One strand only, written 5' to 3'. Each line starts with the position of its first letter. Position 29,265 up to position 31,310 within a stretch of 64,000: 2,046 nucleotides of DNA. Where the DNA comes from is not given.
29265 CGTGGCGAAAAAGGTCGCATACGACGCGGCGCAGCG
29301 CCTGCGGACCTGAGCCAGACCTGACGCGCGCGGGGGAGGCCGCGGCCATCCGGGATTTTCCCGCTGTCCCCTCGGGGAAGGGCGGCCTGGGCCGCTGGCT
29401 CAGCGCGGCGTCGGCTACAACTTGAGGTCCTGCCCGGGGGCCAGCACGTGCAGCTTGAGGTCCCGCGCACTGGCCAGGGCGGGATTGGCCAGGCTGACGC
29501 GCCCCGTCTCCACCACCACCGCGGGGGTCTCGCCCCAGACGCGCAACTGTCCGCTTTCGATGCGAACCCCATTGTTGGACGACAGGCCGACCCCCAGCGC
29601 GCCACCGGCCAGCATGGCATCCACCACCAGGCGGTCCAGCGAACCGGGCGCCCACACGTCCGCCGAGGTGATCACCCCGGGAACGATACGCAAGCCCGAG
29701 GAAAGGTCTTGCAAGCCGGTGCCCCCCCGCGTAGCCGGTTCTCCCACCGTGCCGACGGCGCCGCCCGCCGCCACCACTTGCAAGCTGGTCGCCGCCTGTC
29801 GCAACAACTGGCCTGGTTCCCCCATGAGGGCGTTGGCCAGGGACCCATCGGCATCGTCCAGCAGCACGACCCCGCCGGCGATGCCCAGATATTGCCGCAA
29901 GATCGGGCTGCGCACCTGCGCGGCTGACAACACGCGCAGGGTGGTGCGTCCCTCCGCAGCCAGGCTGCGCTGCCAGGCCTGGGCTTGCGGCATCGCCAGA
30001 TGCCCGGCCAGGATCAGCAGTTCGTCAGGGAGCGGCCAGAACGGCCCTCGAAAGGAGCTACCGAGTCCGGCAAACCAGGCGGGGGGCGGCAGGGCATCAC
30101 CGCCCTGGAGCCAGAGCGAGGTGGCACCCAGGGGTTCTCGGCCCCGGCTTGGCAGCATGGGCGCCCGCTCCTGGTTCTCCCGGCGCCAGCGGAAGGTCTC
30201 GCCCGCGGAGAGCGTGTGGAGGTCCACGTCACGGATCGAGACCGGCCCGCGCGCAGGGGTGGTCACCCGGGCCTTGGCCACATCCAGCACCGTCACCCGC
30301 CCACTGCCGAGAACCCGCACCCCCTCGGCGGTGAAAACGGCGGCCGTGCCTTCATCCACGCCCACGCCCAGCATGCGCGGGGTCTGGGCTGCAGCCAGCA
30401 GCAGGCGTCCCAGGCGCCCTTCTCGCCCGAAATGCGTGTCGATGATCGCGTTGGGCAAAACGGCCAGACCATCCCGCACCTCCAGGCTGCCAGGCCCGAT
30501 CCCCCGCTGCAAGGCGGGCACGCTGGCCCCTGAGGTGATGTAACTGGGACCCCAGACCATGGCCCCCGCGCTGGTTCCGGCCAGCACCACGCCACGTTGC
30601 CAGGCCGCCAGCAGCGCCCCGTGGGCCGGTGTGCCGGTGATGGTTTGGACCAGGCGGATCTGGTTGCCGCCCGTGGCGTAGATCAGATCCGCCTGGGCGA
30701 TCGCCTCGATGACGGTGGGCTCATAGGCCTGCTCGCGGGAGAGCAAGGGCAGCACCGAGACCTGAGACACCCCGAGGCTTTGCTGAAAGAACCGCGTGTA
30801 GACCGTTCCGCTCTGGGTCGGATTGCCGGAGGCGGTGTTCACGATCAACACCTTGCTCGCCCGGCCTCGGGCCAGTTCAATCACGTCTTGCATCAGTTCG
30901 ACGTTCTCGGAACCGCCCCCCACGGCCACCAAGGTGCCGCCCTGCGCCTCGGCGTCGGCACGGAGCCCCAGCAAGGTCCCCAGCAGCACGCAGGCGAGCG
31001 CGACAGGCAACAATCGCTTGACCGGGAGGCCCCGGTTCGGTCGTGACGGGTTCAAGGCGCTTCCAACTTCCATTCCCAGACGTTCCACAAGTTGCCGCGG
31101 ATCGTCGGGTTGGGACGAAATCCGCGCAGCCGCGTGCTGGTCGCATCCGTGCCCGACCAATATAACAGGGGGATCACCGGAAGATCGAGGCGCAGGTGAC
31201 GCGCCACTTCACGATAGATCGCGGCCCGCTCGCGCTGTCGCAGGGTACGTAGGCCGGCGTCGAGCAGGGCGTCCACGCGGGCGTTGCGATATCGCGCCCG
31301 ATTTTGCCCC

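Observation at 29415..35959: Five-gene operon linking a PhoB/PhoR-like system to a Clp-N protein, a peptide-binding protein and a secreted cyanophycinase-like enzyme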

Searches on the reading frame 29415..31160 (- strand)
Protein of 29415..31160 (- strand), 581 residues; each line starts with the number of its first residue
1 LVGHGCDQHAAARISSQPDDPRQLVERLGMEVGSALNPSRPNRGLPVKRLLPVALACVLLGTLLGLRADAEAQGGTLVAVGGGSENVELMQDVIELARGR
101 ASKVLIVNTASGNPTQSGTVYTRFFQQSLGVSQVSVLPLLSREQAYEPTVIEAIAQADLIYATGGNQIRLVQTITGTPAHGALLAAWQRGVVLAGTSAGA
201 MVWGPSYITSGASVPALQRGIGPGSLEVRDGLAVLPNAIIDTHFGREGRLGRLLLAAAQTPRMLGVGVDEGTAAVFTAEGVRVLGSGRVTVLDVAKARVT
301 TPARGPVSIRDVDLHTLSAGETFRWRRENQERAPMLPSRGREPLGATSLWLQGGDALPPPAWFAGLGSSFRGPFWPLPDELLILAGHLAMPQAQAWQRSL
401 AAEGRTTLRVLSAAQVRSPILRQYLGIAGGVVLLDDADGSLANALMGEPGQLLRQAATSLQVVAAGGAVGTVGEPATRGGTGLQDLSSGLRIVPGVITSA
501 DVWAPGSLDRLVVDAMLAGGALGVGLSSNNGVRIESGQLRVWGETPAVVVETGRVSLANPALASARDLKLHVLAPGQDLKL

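Call 3: search_protein_families(library=pfam, proteins=[window:29415-31160:-], max_evalue=0.01)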
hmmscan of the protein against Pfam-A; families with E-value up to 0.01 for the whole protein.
window:29415-31160:- (581 aa): 1 family
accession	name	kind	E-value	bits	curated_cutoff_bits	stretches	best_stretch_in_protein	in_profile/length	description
PF03575.23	Peptidase_S51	-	3.3e-23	82.9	23.9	1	79-283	3-205/206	Peptidase family S51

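Call 4: search_protein_families(library=ncbifam, proteins=[window:29415-31160:-], max_evalue=0.01)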
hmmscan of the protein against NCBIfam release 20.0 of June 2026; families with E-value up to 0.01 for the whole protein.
window:29415-31160:- (581 aa): 2 families
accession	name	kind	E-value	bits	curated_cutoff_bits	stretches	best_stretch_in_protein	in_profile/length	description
TIGR02069.1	cyanophycinase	equivalog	1.9e-54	184.7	126.6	1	78-322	2-249/250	cyanophycinase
NF003642.0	PRK05282.1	equivalog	3.6e-06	26.6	156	1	115-211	43-134/233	dipeptidase PepE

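Call 9: find_homologous_proteins(query=window:29415-31073:-, max_evalue=0.00001)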
Query window:29415-31073:- (552 aa): 135 proteins with E <= 0.00001 among 8000 candidates; the best 120 are listed.
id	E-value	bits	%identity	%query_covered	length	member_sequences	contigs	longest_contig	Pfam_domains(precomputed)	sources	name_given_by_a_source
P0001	0.0e+0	1162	100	99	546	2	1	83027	PF03575.24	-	-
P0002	3.2e-206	704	63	97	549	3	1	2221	PF03575.24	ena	-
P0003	1.3e-204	699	65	93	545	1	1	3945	PF03575.24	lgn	-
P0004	3.8e-196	671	61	93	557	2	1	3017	PF03575.24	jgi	jgi:cyanophycinase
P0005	1.0e-188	647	62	92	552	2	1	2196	PF03575.24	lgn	-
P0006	3.5e-188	645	61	93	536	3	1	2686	PF03575.24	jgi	jgi:cyanophycinase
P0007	9.7e-188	643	62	92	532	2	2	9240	PF03575.24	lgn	-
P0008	3.0e-186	639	60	93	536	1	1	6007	PF03575.24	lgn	-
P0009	1.2e-184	633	57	98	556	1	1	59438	PF03575.24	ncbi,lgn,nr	ncbi:MAG: cyanophycinase [Candidatus Sericytochromatia bacterium]|nr:cyanophycinase [Candidatus Seri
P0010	5.2e-183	628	60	93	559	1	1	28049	PF03575.24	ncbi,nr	ncbi:MAG: cyanophycinase [Candidatus Sericytochromatia bacterium]|nr:cyanophycinase [Candidatus Seri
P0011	2.2e-171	590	55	97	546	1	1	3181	PF03575.24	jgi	jgi:cyanophycinase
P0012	5.2e-170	585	54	98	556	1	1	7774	PF03575.24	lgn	-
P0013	3.7e-169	582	55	100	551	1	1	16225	PF03575.24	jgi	jgi:cyanophycinase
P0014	7.1e-168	578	55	90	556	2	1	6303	PF03575.24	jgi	jgi:cyanophycinase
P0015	2.1e-166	573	56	92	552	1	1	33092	PF03575.24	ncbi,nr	ncbi:MAG: cyanophycinase [Cyanobacteria bacterium RYN_339]|nr:cyanophycinase [Cyanobacteria bacteriu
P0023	2.2e-129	451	47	92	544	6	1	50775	PF03575.24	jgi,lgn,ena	jgi:cyanophycinase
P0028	1.5e-74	270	34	89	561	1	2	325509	PF03575.24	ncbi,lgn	-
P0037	1.8e-60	224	35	92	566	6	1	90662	PF03575.24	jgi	-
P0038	3.0e-60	223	34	90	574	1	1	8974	PF03575.24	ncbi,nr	ncbi:MAG: cyanophycinase [Cyanobacteria bacterium NC_groundwater_1444_Ag_S-0.65um_54_12]|nr:cyanophy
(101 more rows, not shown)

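Call 10: find_encoding_contigs(protein=P0009, flank=10000, max_places=2)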
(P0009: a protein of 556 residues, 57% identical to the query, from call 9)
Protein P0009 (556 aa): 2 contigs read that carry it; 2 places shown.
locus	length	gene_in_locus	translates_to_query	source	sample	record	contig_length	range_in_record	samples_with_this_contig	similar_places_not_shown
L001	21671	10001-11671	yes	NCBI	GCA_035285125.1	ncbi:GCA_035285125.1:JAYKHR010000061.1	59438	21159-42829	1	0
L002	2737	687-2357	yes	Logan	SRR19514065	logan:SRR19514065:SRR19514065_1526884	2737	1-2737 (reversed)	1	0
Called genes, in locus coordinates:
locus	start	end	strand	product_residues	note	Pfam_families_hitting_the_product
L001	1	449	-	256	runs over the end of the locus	PF03009:GDPD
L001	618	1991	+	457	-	-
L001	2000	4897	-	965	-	PF13485:Peptidase_MA_2 (weak), PF07676:PD40 (faint), PF26549:Tricorn_N, PF26550:Tricorn_2nd (weak)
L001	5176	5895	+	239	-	PF00072:Response_reg, PF00486:Trans_reg_C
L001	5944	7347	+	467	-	PF00512:HisKA, PF13581:HATPase_c_2 (weak), PF02518:HATPase_c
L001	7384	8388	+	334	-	PF02861:Clp_N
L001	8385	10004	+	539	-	PF00496:SBP_bac_5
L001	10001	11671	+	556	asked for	PF03575:Peptidase_S51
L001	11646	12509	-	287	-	PF00590:TP_methylase, PF23016:RsmI_C (faint)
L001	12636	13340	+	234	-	PF04012:PspA_IM30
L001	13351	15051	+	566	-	PF13191:AAA_16 (faint), PF00004:AAA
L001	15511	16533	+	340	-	-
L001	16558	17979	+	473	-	PF13620:CarboxypepD_reg (weak), PF12985:DUF3869 (faint), PF13620:CarboxypepD_reg, PF13715:CarbopepD_reg_2, PF01436:NHL (faint)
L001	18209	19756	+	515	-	PF00128:Alpha-amylase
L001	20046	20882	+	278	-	PF13560:HTH_31 (faint), PF13443:HTH_26 (faint)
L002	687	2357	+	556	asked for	PF03575:Peptidase_S51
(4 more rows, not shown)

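Call 11: find_encoding_contigs(protein=P0015, flank=10000, max_places=2)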
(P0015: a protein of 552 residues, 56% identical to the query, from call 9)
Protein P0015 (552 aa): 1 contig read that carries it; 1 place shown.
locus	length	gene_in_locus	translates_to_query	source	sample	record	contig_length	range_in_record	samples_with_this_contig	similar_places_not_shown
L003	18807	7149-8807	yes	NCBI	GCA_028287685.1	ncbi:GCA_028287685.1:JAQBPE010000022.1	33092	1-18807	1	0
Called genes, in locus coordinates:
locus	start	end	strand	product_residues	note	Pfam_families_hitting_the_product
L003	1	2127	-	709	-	PF13485:Peptidase_MA_2, PF26549:Tricorn_N, PF25174:Beta-prop_THOC3, PF00930:DPPIV_N, PF26550:Tricorn_2nd, PF07676:PD40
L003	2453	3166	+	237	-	PF00072:Response_reg, PF00486:Trans_reg_C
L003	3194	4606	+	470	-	PF00512:HisKA, PF02518:HATPase_c, PF13581:HATPase_c_2 (weak)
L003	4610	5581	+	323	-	PF02861:Clp_N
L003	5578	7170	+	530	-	PF00496:SBP_bac_5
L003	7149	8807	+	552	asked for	PF03575:Peptidase_S51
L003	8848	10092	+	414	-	-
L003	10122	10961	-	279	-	PF00590:TP_methylase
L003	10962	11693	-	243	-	PF00174:Oxidored_molyb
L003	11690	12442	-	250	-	PF01292:Ni_hydr_CYTB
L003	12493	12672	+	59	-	-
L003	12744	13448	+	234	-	PF04012:PspA_IM30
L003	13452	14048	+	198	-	-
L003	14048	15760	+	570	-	PF00004:AAA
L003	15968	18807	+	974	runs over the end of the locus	PF08450:SGL (faint), PF24684:Vgb_lyase (faint), PF25021:TEN_NHL (faint), PF01436:NHL (faint)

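Call 12: find_encoding_contigs(protein=P0023, flank=10000, max_places=2)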
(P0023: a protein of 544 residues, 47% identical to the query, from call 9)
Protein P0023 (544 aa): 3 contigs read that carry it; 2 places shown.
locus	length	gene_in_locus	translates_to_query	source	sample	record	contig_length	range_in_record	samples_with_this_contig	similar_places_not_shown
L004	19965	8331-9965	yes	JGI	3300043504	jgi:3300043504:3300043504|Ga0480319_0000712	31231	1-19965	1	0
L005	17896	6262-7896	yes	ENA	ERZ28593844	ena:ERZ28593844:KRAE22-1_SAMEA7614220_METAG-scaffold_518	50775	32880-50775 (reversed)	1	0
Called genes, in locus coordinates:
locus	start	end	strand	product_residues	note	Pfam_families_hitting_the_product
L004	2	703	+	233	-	?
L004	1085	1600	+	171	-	-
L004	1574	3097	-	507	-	PF01938:TRAM (weak), PF05958:tRNA_U5-meth_tr, PF03602:Cons_hypoth95 (weak), PF05175:MTS (weak), PF13847:Methyltransf_31, PF13649:Methyltransf_25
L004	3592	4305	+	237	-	PF00072:Response_reg, PF00486:Trans_reg_C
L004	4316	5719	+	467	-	PF08448:PAS_4 (weak), PF00512:HisKA, PF02518:HATPase_c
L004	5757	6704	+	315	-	PF02861:Clp_N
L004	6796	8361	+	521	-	PF00496:SBP_bac_5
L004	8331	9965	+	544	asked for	PF03575:Peptidase_S51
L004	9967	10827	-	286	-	PF00590:TP_methylase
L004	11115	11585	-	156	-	-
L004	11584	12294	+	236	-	-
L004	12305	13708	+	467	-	PF13620:CarboxypepD_reg, PF13715:CarbopepD_reg_2, PF01436:NHL (faint)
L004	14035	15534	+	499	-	PF00128:Alpha-amylase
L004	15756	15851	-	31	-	-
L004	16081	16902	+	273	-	PF13560:HTH_31 (faint), PF01381:HTH_3 (faint), PF13443:HTH_26 (faint)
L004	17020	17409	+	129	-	PF00072:Response_reg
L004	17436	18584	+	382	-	PF01078:Mg_chelatase (faint), PF05496:RuvB_N, PF00004:AAA, PF07728:AAA_5, PF17864:AAA_lid_4, PF05491:WHD_RuvB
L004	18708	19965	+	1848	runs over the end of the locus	PF00069:Pkinase, PF07714:PK_Tyr_Ser-Thr, PF13191:AAA_16, PF13424:TPR_12, PF01590:GAF, PF13185:GAF_2, PF13492:GAF_3, PF01590:GAF, +6 more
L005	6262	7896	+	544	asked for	PF03575:Peptidase_S51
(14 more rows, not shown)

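Call 14: find_encoding_contigs(protein=P0028, flank=10000, max_places=2)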
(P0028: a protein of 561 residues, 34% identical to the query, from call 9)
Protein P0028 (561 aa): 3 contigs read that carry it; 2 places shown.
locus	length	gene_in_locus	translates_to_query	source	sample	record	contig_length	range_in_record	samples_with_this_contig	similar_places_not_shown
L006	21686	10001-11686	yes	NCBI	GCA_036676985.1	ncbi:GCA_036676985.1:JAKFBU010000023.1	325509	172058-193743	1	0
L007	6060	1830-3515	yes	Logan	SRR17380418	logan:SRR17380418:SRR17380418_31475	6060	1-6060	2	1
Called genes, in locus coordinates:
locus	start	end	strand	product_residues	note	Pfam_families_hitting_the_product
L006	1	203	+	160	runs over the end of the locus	PF13490:zf-HC2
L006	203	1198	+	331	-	PF03888:MucB_RseB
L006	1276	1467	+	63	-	-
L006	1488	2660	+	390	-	PF00089:Trypsin, PF10459:Peptidase_S46 (faint), PF13365:Trypsin_2, PF00595:PDZ, PF13180:PDZ_2, PF17820:PDZ_6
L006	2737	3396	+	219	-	PF14378:PAP2_3, PF01569:PAP2, PF22778:VCPO_2nd (faint)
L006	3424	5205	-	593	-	PF00890:FAD_binding_2 (faint), PF01266:DAO, PF01494:FAD_binding_3 (weak), PF12831:FAD_oxidored (faint), PF16901:DAO_C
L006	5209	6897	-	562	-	PF01565:FAD_binding_4, PF02913:FAD-oxidase_C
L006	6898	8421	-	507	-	PF00370:FGGY_N, PF02782:FGGY_C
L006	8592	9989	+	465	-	PF05977:MFS_3 (faint), PF07690:MFS_1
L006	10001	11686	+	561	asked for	PF03575:Peptidase_S51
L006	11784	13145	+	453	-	PF01979:Amidohydro_1, PF07969:Amidohydro_3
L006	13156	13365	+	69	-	PF08534:Redoxin, PF00578:AhpC-TSA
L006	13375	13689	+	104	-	PF00578:AhpC-TSA, PF08534:Redoxin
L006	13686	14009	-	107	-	PF01627:Hpt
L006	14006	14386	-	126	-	PF00072:Response_reg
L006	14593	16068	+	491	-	PF02789:Peptidase_M17_N, PF00883:Peptidase_M17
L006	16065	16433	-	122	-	PF03061:4HBT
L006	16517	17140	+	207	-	PF00753:Lactamase_B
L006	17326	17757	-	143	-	PF11948:DUF3465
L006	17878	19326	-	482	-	PF00082:Peptidase_S8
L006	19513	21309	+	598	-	PF00664:ABC_membrane, PF00005:ABC_tran, PF02463:SMC_N (faint)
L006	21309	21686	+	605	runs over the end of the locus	PF00664:ABC_membrane, PF00005:ABC_tran, PF02463:SMC_N (faint)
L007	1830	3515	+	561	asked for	PF03575:Peptidase_S51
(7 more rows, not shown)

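Call 15: find_encoding_contigs(protein=P0037, flank=10000, max_places=2)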
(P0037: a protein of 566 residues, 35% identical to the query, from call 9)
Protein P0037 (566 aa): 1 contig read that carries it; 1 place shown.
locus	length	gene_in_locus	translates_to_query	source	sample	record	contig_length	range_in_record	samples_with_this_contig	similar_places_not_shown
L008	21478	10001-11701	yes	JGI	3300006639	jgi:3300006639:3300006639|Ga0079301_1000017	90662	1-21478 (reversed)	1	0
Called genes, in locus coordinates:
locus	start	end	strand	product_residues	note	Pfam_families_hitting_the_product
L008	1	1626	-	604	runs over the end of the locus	PF00501:AMP-binding, PF23562:AMP-binding_C_3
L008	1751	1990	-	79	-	PF13083:KH_KhpA-B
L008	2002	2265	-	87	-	PF00886:Ribosomal_S16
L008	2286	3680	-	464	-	PF02881:SRP54_N, PF06414:Zeta_toxin, PF00448:SRP54, PF13401:AAA_22 (faint), PF01656:CbiA (weak), PF02978:SRP_SPB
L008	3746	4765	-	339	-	-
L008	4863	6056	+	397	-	PF00089:Trypsin, PF13365:Trypsin_2, PF00595:PDZ, PF13180:PDZ_2, PF17820:PDZ_6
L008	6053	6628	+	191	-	PF01569:PAP2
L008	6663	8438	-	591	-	PF00890:FAD_binding_2 (weak), PF01266:DAO, PF12831:FAD_oxidored (weak), PF16901:DAO_C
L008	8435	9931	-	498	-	PF00370:FGGY_N, PF02782:FGGY_C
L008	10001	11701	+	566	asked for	PF03575:Peptidase_S51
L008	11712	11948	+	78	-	PF00578:AhpC-TSA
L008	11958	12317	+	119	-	PF00578:AhpC-TSA, PF08534:Redoxin (weak)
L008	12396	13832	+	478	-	PF00883:Peptidase_M17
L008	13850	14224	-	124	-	PF03061:4HBT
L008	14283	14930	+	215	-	PF00753:Lactamase_B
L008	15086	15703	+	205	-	-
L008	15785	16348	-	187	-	PF13499:EF-hand_7 (weak), PF13833:EF-hand_8 (faint), PF00036:EF-hand_1 (faint), PF13202:EF-hand_5 (faint), PF13405:EF-hand_6 (faint), PF13499:EF-hand_7 (weak)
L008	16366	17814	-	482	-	PF00082:Peptidase_S8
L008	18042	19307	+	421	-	-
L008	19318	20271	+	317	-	PF00849:PseudoU_synth_2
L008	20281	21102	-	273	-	PF00561:Abhydrolase_1, PF12146:Hydrolase_4, PF12697:Abhydrolase_6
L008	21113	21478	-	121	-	?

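Call 16: find_encoding_contigs(protein=P0038, flank=10000, max_places=2)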
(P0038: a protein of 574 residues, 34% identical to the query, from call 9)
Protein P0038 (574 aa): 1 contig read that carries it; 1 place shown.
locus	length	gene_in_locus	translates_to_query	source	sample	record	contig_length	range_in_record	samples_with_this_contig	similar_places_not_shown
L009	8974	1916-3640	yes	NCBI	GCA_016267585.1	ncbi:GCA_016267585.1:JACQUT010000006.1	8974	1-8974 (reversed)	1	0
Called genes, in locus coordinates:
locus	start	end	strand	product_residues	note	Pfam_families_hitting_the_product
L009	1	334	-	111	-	?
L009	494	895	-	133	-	PF01245:Ribosomal_L19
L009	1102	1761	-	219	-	-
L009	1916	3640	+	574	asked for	PF03575:Peptidase_S51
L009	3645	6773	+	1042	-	PF13191:AAA_16 (weak), PF13401:AAA_22 (weak), PF25873:WHD_MalT, PF07719:TPR_2 (faint), PF13181:TPR_8 (faint), PF17874:TPR_MalT, PF13424:TPR_12, PF03704:BTAD, +1 more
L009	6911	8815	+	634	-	PF06739:SBBP (faint), PF24684:Vgb_lyase (faint), PF01436:NHL (faint), PF25021:TEN_NHL (weak)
